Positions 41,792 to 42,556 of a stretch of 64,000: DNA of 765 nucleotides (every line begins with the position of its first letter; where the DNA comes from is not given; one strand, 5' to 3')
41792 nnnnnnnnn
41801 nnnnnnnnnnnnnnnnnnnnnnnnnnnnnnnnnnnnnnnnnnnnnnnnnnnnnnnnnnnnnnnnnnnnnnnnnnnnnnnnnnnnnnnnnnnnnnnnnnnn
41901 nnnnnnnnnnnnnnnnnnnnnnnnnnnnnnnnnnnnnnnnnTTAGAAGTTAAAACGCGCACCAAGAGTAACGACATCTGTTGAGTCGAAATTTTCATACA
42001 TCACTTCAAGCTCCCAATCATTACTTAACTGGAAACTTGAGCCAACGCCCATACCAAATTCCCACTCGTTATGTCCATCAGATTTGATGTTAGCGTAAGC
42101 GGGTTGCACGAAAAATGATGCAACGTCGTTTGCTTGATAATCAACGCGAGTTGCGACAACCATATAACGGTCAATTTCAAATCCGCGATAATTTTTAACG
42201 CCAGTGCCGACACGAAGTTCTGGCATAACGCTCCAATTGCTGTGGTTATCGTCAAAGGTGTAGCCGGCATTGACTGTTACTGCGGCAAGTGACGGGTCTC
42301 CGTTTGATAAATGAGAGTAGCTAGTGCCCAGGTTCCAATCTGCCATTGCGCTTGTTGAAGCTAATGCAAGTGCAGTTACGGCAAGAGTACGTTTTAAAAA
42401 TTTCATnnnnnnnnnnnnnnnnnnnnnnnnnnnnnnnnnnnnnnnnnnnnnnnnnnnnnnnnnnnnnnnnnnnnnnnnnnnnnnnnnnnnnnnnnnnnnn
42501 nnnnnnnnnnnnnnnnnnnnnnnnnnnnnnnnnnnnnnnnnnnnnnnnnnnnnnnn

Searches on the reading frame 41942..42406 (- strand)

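Call 12: search_protein_families(library=pfam, proteins=[window:41942-42406:-], max_evalue=0.01)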
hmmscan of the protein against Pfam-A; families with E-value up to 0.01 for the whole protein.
window:41942-42406:- (154 aa): 1 family
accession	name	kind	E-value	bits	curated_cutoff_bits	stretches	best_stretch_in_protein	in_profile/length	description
PF13505.12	OMP_b-brl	-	1.6e-06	28.9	28.7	1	9-142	2-155/175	Outer membrane protein beta-barrel domain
